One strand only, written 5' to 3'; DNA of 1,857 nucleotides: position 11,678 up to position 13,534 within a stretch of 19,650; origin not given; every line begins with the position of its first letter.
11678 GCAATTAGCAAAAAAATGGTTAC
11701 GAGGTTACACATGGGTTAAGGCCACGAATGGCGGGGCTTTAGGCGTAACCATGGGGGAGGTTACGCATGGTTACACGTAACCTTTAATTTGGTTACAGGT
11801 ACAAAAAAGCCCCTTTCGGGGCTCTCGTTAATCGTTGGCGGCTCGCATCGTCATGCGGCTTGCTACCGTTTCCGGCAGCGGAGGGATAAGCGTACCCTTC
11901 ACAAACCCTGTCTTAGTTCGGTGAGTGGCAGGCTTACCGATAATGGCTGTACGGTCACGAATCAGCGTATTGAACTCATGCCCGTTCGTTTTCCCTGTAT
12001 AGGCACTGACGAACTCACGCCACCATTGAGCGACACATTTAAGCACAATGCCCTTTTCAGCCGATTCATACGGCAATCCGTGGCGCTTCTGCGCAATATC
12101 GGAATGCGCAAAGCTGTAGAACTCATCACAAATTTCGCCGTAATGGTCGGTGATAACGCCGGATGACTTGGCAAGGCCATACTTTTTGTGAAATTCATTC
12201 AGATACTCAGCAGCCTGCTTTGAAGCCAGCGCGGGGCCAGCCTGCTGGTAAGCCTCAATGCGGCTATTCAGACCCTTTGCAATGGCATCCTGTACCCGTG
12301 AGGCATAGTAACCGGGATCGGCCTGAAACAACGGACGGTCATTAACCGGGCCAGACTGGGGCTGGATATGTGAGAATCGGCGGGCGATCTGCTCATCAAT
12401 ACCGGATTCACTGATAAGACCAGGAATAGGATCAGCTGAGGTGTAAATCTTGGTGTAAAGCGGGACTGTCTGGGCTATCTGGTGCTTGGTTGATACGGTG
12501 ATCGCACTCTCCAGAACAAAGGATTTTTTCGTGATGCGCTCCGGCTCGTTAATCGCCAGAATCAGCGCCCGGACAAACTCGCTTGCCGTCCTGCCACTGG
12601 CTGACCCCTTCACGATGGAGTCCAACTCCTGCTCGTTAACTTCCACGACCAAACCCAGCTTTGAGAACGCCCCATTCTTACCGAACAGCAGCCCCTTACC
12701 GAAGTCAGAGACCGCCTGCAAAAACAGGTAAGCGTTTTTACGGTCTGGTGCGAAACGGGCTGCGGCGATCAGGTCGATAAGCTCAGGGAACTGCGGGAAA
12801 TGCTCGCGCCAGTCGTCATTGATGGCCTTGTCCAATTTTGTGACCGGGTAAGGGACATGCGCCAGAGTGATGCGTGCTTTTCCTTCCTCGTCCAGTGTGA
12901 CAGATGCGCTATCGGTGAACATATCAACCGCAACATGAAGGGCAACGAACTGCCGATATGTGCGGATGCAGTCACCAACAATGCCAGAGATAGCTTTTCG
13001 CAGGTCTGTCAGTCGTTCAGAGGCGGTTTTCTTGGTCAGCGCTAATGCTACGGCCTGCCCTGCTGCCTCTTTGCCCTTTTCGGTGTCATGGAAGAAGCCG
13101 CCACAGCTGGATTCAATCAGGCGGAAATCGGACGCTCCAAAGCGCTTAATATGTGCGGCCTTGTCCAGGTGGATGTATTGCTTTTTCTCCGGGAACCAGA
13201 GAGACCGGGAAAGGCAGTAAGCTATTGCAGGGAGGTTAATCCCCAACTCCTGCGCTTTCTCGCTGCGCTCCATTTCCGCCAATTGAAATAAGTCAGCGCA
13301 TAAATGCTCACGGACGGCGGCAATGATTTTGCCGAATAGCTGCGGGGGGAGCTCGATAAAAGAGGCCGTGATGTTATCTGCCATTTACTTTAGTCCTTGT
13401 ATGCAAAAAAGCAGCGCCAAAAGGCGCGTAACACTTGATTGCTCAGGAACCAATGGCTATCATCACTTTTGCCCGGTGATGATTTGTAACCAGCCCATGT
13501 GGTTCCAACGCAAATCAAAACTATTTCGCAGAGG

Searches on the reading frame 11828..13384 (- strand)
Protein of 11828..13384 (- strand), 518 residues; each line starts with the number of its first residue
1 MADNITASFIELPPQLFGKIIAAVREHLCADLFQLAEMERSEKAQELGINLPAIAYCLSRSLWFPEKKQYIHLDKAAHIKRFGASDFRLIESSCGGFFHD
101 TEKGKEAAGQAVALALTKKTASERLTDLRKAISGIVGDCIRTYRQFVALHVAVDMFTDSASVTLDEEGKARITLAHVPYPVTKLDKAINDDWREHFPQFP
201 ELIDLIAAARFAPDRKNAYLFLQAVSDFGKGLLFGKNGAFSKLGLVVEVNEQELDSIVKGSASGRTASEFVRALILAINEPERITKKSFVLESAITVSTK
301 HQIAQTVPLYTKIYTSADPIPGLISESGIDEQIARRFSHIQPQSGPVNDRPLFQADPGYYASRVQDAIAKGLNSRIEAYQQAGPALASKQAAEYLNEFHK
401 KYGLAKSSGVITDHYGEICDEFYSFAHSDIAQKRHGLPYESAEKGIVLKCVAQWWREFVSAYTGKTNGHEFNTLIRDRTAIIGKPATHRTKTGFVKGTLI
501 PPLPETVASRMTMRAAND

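Call 6: search_protein_families(library=pfam, proteins=[window:11828-13384:-], max_evalue=0.01)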
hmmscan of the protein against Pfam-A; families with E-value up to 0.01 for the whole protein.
window:11828-13384:- (518 aa): 0 families

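Call 17: search_protein_families(library=phrogs, proteins=[window:11828-13384:-], max_evalue=0.01)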
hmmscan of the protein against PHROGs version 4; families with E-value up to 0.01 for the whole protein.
window:11828-13384:- (518 aa): 1 family
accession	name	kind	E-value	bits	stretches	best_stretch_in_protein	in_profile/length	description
phrog_35045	-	DNA, RNA and nucleotide metabolism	7.8e-40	137.8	1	46-428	371-750/826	DNA primase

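Call 18: search_protein_families(library=ncbifam, proteins=[window:11828-13384:-], max_evalue=0.01)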
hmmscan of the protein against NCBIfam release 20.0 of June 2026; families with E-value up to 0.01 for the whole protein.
window:11828-13384:- (518 aa): 0 families

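Call 20: search_solved_structures(query=window:11831-13384:-, max_evalue=1, show_alignments=2)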
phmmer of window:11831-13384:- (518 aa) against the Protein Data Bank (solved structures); distinct sequences matched with E-value up to 1: 1.
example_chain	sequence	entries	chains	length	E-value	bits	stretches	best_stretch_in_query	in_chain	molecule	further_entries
5xwz_A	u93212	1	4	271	0.74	11.8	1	326-394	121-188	Unplaced genomic scaffold supercont1.36, whole genome shotgun sequence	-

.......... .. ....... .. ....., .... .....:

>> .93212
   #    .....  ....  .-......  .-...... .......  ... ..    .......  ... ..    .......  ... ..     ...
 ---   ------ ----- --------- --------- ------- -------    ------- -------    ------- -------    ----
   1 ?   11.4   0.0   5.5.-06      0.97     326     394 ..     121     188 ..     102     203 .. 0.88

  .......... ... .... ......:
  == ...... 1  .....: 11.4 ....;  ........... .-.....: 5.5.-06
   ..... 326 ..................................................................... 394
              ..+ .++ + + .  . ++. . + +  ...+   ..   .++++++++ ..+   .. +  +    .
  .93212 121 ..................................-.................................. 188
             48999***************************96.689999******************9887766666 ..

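Call 21: find_homologous_proteins(query=window:11831-13384:-, max_evalue=0.001)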
Query window:11831-13384:- (518 aa): 5 proteins with E <= 0.001 among 8000 candidates.
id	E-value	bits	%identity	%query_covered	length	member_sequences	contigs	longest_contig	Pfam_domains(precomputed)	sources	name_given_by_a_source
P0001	0.0e+0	1165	100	100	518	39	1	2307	-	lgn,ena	-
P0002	0.0e+0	1018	87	100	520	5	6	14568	-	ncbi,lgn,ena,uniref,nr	ncbi:hypothetical protein VC855_25870 [Citrobacter freundii]|uniref:hypothetical protein n=2 Tax=Cit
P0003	1.1e-244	831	74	98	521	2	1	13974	-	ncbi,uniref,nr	ncbi:hypothetical protein MUU47_00380 [Scandinavium sp. H11S7]|uniref:Uncharacterized protein n=1 Ta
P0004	8.0e-204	696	72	86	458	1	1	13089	-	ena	-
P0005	3.6e-131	457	44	100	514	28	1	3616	-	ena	-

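Call 24: find_encoding_contigs(protein=P0005, flank=3000, max_places=3)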
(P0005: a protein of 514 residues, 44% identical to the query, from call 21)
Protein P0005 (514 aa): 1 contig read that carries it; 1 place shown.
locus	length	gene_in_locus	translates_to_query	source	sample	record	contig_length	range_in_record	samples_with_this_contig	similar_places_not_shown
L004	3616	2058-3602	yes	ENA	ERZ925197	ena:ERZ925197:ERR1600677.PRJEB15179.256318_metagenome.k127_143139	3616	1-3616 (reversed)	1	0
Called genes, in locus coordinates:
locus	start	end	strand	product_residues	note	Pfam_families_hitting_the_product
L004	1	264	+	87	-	?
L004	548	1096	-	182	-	PF27200:YjaZ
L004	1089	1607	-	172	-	-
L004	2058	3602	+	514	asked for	-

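Call 25: find_encoding_contigs(protein=P0003, flank=8000, max_places=2)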
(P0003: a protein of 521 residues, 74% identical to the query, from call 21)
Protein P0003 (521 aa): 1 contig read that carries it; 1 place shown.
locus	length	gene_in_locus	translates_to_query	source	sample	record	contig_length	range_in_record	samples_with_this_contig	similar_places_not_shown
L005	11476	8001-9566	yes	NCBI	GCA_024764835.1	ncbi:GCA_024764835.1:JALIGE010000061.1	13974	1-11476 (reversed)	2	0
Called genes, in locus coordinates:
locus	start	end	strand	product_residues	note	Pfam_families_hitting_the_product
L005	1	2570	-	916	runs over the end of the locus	-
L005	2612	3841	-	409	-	-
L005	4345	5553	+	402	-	PF13362:Toprim_3 (weak)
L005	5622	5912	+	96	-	-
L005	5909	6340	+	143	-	-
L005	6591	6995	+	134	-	-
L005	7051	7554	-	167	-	-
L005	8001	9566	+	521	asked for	-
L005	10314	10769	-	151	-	PF13384:HTH_23 (weak)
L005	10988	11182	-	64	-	PF24806:DUF7706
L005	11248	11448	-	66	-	-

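Call 26: find_encoding_contigs(protein=P0002, flank=8000, max_places=2)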
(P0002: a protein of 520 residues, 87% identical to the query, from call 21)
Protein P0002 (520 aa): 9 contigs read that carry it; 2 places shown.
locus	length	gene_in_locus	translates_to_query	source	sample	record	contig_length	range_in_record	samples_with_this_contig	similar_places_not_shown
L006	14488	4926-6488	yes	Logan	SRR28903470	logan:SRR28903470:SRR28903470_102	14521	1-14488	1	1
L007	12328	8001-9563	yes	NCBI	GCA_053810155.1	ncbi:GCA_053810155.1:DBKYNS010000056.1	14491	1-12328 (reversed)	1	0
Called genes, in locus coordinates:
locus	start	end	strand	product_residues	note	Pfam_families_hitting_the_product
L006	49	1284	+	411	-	-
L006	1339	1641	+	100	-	-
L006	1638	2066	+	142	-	-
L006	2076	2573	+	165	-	-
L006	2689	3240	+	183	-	-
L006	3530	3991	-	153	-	-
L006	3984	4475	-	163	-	PF20552:HTH_62 (faint)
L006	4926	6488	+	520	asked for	-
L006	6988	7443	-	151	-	PF08281:Sigma70_r4_2 (faint), PF13384:HTH_23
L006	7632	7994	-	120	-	-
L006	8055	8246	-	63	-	-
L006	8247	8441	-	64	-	-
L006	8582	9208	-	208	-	PF00239:Resolvase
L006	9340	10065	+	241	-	-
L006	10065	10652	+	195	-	-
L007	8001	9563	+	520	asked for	-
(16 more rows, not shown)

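Call 38: search_protein_representatives(protein=window:11831-13384:-)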
Query: 518 residues. Proteins with E-value up to 0.001 (for the whole library): 489; up to 1e-10: 442; up to 1e-30: 272. The best 150 are listed.
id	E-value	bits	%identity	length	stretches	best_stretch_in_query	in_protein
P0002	0.0e+00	1017.8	87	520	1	1-518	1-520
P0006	2.8e-76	273.8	34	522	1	25-492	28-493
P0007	4.5e-57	210.5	34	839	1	124-466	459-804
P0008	6.7e-57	209.9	35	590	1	58-428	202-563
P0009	9.4e-57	209.4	30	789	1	41-460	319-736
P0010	5.6e-56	206.9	35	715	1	57-426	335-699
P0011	2.6e-55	204.7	35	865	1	136-447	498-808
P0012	1.3e-53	199.1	32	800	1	27-430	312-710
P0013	5.7e-52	193.6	33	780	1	43-424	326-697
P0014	1.9e-51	191.9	35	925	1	40-425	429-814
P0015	2.5e-51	191.5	30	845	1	59-427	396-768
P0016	4.0e-51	190.9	38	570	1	130-423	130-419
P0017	5.7e-51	190.3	31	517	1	43-432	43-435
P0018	6.3e-51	190.2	37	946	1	119-425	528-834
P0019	7.8e-51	189.9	35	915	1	122-438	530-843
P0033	2.6e-48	181.6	38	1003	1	133-423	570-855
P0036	5.5e-48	180.5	33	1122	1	30-417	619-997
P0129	1.0e-40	156.5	36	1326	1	139-422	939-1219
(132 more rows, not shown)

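Call 42: find_homologous_proteins(query=A1, max_evalue=0.001)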
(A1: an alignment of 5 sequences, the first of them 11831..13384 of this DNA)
Query A1 (5 sequences) (518 aa, profile of the alignment): 6 proteins with E <= 0.001 among 8000 candidates.
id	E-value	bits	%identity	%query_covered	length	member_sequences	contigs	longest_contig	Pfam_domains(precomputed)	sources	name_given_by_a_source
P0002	0.0e+0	1042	87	100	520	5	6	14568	-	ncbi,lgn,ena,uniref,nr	ncbi:hypothetical protein VC855_25870 [Citrobacter freundii]|uniref:hypothetical protein n=2 Tax=Cit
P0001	0.0e+0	1029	100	100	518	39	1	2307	-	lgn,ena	-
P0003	0.0e+0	1026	74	98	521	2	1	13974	-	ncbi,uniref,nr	ncbi:hypothetical protein MUU47_00380 [Scandinavium sp. H11S7]|uniref:Uncharacterized protein n=1 Ta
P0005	8.2e-268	907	44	100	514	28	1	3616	-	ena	-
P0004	6.1e-263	891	72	86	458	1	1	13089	-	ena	-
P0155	1.6e-140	487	100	49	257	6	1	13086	-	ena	-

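Call 43: search_protein_families(library=pfam, proteins=[P0006, P0007, P0009, P0011, P0014, P0018, P0033, P0036, P0017, P0129], max_evalue=0.001)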
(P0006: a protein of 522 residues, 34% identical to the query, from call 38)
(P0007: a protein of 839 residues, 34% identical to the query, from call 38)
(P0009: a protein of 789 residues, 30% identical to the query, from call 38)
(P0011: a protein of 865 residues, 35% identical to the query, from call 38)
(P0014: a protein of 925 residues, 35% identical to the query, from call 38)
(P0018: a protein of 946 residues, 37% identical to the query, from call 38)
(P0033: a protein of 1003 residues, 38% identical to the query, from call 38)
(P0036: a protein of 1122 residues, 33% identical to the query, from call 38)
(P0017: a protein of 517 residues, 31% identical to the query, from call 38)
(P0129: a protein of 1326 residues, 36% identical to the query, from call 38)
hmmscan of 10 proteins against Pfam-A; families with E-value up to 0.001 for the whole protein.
P0006 (522 aa): 0 families

P0007 (839 aa): 0 families

P0009 (789 aa): 0 families

P0011 (865 aa): 0 families

P0014 (925 aa): 0 families

P0018 (946 aa): 0 families

P0033 (1003 aa): 0 families

P0036 (1122 aa): 0 families

P0017 (517 aa): 0 families

P0129 (1326 aa): 0 families

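Call 55: predict_structure(alignment_id=A1)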
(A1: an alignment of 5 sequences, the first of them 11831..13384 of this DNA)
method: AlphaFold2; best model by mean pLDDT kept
length: 518 residues; sequences in the alignment: 5
mean_pLDDT: 60.4   pTM: 0.38
mean pLDDT of the five models: 60.4, 58.2, 58.2, 53.1, 44.5
residues with pLDDT >= 90: 41; 70-90: 176; 50-70: 105; < 50: 196
segments of 3 or more residues with pLDDT < 50: 1-9, 144-175, 213-237, 245-338, 403-414, 466-476, 509-518
pLDDT, mean of each block of 10 residues (from residue 1): 30 77 90 85 91 80 64 63 81 89 91 79 92 87 41 33 37 50 79 78 68 45 43 45 45 35 37 33 30 30 29 23 27 40 66 77 77 76 68 65 38 54 80 78 83 71 49 50 74 84 59 35
secondary structure, 60 per line:
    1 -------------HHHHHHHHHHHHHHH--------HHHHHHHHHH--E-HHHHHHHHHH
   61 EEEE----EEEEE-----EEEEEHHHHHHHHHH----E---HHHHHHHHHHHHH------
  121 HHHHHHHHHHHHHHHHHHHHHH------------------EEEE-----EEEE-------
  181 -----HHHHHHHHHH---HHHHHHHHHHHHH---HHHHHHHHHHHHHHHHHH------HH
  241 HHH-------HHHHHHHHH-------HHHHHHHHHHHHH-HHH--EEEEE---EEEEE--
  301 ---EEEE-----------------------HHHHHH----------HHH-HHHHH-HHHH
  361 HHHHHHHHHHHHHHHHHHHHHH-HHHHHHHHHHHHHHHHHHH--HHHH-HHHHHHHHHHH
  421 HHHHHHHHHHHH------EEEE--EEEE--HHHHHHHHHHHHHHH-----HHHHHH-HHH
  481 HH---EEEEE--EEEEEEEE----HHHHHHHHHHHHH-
elements in order: H14-28 H37-46 H51-60 E61-64 E69-73 E79-83 H84-93 H102-114 H121-142 E161-164 E170-173 H186-195 H199-211 H215-232 H239-243 H251-259 H267-279 E286-290 E294-298 E304-307 H331-336 H351-355 H357-382 H384-402 H405-408 H410-432 E439-442 E445-448 H451-465 H471-476 H478-482 E486-490 E493-500 H505-517

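Call 57: search_solved_structures(query=A3, max_evalue=10, show_alignments=3)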
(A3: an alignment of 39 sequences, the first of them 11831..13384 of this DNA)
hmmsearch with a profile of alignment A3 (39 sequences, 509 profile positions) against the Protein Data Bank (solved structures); distinct sequences matched with E-value up to 10: 1.
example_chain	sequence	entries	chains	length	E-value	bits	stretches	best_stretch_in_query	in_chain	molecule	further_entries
9s0w_B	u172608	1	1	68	0.84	11.7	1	402-459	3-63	DBL3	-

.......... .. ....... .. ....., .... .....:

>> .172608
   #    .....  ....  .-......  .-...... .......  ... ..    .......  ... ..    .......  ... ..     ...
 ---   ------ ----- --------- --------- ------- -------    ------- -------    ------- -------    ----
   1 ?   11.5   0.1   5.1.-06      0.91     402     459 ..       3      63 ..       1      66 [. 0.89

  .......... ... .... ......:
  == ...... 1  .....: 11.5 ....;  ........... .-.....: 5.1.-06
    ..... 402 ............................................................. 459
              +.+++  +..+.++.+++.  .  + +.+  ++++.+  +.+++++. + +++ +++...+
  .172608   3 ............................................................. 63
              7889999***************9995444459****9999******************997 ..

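Call 72: predict_structure(alignment_id=A3)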
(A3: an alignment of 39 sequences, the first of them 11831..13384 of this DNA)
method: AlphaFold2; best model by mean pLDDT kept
length: 518 residues; sequences in the alignment: 39
mean_pLDDT: 92.0   pTM: 0.83
mean pLDDT of the five models: 92.0, 90.9, 90.3, 89.5, 89.3
residues with pLDDT >= 90: 410; 70-90: 98; 50-70: 3; < 50: 7
segments of 3 or more residues with pLDDT < 50: 1-7
pLDDT, mean of each block of 10 residues (from residue 1): 45 93 95 93 96 96 95 93 94 95 95 89 95 97 95 96 94 96 96 97 98 96 93 94 96 91 91 95 86 90 92 95 84 93 94 97 97 98 98 98 91 90 91 88 90 94 86 91 91 92 83 74
secondary structure, 60 per line:
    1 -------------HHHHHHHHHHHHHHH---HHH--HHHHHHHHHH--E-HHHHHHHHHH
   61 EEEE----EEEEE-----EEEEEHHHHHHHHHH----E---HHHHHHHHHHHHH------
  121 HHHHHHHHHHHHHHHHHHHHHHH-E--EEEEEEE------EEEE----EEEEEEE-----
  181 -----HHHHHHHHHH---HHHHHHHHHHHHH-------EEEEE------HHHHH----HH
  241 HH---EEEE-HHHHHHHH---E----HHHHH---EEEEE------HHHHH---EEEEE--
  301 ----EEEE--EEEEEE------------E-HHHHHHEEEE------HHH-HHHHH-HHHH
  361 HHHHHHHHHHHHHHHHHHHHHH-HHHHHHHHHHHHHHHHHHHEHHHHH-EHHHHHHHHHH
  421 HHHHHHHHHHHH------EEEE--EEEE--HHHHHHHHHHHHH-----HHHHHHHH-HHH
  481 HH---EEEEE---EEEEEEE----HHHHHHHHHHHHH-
elements in order: H14-28 H37-46 H51-60 E61-64 E69-73 E79-83 H84-93 H102-114 H121-143 E148-154 E161-164 E169-175 H186-195 H199-211 E219-223 H230-234 H239-242 E246-249 H251-258 H267-271 E275-279 H286-290 E294-298 E305-308 E311-316 H331-336 E337-340 H351-355 H357-382 H384-402 H404-408 H411-432 E439-442 E445-448 H451-463 H469-476 H478-482 E486-490 E494-500 H505-517

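Call 74: fold_search(model_id=the predicted structure, library=pdb)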
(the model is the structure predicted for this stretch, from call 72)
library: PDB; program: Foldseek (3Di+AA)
matches with E <= 10: 361; with E <= 0.001: 91
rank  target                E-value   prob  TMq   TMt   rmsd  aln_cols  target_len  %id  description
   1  8iqi_C                8.6e-09  1.00  0.41  0.27  10.8       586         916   12  Structure of Full-Length AsfvPrimPol in Complex-Form (released 2023-07-26)
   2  6lrb_C                2.1e-08  1.00  0.39  0.47  10.6       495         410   10  The A form apo structure of NrS-1 C terminal region-CTR (released 2020-04-08)
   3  9ivf_A                2.3e-08  1.00  0.41  0.35  11.1       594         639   10  Structure of Full-Length AsfvPrimPol with polyT DNA (released 2025-12-24)
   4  8iqi_B                2.3e-08  1.00  0.39  0.25  11.4       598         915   11  Structure of Full-Length AsfvPrimPol in Complex-Form (released 2023-07-26)
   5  8iqi_F                2.6e-08  1.00  0.35  0.23  12.6       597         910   11  Structure of Full-Length AsfvPrimPol in Complex-Form (released 2023-07-26)
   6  6lrb_B                2.7e-08  1.00  0.40  0.49  10.5       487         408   10  The A form apo structure of NrS-1 C terminal region-CTR (released 2020-04-08)
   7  6lrb_F                3.2e-08  1.00  0.40  0.48  10.5       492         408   10  The A form apo structure of NrS-1 C terminal region-CTR (released 2020-04-08)
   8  8iqi_A                3.2e-08  1.00  0.35  0.23  12.6       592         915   10  Structure of Full-Length AsfvPrimPol in Complex-Form (released 2023-07-26)
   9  6lrb_D                3.8e-08  1.00  0.41  0.49  10.4       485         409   10  The A form apo structure of NrS-1 C terminal region-CTR (released 2020-04-08)
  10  8iqh_C                7.4e-08  1.00  0.32  0.21  13.9       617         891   11  Structure of Full-Length AsfvPrimPol in Apo-Form (released 2023-07-26)
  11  6lrb_A                1.4e-07  1.00  0.41  0.49  10.4       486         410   10  The A form apo structure of NrS-1 C terminal region-CTR (released 2020-04-08)
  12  8wwa_E                1.7e-07  1.00  0.36  0.32   9.9       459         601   12  Structure of AMPPNP-Form AsfvPrimPol Hexamer (released 2025-04-30)
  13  8iqh_B                1.9e-07  1.00  0.35  0.23  13.6       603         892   11  Structure of Full-Length AsfvPrimPol in Apo-Form (released 2023-07-26)
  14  8wh3_A                2.0e-07  1.00  0.37  0.41  11.9       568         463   12  MPOX E5 hexamer apo form (released 2024-09-25)
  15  8wvz_A                2.5e-07  1.00  0.42  0.35  11.5       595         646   10  Structure of ADP-Form AsfvPrimPol Hexamer (released 2024-10-30)
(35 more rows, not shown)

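Call 80: find_related_loci(query=A3, collection=viral_contigs, flank=2500)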
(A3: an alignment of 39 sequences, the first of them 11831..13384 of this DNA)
Query A3 (518 aa) in viral_contigs; peptide patterns used: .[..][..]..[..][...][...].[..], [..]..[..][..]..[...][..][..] (x = any residue, [..] = any of these).
59 stretches matched a pattern; 16 encode a relative of the query (tblastn E <= 1e-3); 16 distinct loci.
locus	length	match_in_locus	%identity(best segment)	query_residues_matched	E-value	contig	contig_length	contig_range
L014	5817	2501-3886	38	48-507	3e-88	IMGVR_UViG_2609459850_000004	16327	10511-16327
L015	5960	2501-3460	35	145-462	6e-63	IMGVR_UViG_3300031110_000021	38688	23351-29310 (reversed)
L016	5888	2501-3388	37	126-421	2e-52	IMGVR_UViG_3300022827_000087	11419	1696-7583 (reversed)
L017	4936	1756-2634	36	129-421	7e-52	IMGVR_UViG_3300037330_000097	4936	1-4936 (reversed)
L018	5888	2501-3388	37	126-421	3e-48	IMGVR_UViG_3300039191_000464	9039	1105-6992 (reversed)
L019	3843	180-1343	28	37-419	6e-45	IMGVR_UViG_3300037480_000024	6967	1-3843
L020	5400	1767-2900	29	54-428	6e-45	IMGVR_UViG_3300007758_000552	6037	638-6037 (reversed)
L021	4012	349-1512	28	37-419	2e-44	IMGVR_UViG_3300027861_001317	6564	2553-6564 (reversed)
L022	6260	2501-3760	26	14-426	1e-43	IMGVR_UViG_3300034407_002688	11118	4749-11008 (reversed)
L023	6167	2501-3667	27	34-425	1e-38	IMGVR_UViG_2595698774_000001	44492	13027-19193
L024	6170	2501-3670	26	34-426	4e-38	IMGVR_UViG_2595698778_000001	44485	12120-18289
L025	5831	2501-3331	31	138-418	6e-37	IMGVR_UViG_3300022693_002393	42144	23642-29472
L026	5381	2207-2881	33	192-421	6e-36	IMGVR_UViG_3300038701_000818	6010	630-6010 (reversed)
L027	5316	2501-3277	26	152-414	4e-27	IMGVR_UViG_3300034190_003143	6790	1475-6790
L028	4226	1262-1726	42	127-280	7e-25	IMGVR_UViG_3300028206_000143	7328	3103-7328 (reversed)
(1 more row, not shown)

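Call 86: search_dna_similar(query=window:11831-13384:-, collection=phages, mode=protein, max_rows=25, max_evalue=0.00001)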
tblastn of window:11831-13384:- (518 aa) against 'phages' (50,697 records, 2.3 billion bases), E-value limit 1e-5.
Records with a match: 9; places in all: 9; records where one place covers at least 80% of the query: 0.
Best place of each record, by identity: <60% 9.
By first word of the organism name: Vibrio 6; Pseudoalteromonas 2; Thiohalocapsa 1.
By host as written in the record: Vibrio cholerae 3; Vibrio cholerae ElTor 2; Pseudoalteromonas marina mano4 1; Vibrio cholerae O1 Classical 1; Pseudoalteromonas marina 1; - 1.
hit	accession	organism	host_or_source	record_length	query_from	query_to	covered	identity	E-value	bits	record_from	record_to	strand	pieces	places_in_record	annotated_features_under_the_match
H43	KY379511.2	Pseudoalteromonas phage PHS21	Pseudoalteromonas marina mano4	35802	35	421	75%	29.4%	4e-36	149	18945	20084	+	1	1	hypothetical protein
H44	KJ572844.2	Vibrio phage 24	Vibrio cholerae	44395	34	425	76%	26.8%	3e-34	143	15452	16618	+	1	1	putative primase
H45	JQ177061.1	Vibrio phage CP-T1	Vibrio cholerae ElTor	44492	34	425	76%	26.8%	3e-34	143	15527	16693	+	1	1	putative primase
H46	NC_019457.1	Vibrio phage CP-T1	Vibrio cholerae ElTor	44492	34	425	76%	26.8%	3e-34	143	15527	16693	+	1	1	DNA primase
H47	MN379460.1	Vibrio phage Rostov M3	Vibrio cholerae O1 Classical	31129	34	426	76%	26.5%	9e-34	142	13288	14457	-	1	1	putative primase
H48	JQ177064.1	Vibrio phage vB_VchM-138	Vibrio cholerae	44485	34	426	76%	26.5%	9e-34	142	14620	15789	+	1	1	putative primase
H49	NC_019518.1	Vibrio phage vB_VchM-138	Vibrio cholerae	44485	34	426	76%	26.5%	9e-34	142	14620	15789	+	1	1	DNA primase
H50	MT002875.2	Pseudoalteromonas phage AL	Pseudoalteromonas marina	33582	118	420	58%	29.1%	3e-32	137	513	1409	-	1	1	putative primase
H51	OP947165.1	Thiohalocapsa phage LS06-2018-MD03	-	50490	136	408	53%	27.2%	7e-19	97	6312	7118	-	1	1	DNA primase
